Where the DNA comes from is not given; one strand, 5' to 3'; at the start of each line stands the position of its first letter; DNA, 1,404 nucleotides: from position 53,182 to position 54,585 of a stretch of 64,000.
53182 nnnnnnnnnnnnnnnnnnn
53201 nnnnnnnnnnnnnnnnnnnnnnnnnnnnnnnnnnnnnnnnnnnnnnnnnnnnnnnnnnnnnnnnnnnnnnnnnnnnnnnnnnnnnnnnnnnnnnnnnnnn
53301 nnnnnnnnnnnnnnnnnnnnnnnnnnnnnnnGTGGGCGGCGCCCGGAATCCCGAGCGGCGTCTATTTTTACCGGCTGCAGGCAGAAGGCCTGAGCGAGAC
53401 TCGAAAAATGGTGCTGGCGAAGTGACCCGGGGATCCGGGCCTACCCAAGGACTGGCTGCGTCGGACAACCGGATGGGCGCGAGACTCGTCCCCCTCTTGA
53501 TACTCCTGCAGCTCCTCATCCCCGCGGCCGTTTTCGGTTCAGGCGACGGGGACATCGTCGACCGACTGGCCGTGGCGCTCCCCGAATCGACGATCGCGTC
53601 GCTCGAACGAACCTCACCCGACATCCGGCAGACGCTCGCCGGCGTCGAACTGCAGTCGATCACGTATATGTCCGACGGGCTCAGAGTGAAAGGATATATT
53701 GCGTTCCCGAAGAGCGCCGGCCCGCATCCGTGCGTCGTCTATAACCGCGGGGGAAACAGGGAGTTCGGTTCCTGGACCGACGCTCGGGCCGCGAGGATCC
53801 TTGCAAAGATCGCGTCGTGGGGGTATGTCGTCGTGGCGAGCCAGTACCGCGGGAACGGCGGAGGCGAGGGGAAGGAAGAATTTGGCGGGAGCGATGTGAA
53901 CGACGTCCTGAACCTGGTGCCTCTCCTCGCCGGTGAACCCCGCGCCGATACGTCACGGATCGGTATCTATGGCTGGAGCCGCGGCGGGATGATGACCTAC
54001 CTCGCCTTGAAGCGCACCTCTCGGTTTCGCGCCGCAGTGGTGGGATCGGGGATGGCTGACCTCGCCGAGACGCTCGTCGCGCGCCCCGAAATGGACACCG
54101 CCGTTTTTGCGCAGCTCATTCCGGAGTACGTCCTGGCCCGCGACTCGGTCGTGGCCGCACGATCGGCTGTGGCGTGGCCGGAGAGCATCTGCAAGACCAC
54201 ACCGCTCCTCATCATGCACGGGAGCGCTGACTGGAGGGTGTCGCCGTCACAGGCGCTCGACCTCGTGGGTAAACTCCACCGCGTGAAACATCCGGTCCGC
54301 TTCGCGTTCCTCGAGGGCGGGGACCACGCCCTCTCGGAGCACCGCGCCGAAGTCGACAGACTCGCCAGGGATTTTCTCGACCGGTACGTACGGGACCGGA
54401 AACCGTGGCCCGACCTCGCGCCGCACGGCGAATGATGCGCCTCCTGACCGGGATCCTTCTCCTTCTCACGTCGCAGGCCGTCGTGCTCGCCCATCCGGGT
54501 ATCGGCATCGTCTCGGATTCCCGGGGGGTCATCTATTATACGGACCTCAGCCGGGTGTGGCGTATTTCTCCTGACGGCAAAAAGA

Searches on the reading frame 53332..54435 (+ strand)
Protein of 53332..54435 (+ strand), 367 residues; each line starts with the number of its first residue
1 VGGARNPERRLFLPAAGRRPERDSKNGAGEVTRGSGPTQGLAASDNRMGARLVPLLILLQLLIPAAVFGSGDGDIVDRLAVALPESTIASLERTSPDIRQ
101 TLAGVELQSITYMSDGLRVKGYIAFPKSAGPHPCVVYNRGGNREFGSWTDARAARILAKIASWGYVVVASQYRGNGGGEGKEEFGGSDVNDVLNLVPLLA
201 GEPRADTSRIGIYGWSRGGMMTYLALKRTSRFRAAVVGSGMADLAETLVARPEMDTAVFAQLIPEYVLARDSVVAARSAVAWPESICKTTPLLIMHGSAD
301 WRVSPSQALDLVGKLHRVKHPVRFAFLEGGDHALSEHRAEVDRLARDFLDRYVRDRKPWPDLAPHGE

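Call 54: search_protein_families(library=pfam, proteins=[window:53332-54435:+], max_evalue=0.0001)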
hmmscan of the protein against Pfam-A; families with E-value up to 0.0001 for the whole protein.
window:53332-54435:+ (367 aa): 7 families
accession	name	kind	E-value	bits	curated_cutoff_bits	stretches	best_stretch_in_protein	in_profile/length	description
PF00326.27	Peptidase_S9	-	7.4e-27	94.7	22.6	1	160-352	10-209/213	Prolyl oligopeptidase family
PF02129.25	Peptidase_S15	-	6.1e-14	52.8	23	1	115-247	1-135/262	X-Pro dipeptidyl-peptidase (S15 family)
PF20434.5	BD-FAE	-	3.7e-10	40.1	26.8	1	127-315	8-215/215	BD-FAE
PF12146.15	Hydrolase_4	-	1.5e-07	31.4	27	0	152-266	19-137/239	Serine aminopeptidase, S33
PF05448.18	AXE1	-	3e-07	29.9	21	0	102-181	51-126/321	Acetyl xylan esterase (AXE1)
PF01738.24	DLH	-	2.6e-06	27.6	21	0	120-340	2-194/217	Dienelactone hydrolase family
PF07224.18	Chlorophyllase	-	5.9e-06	25.7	26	1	123-229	33-138/301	Chlorophyllase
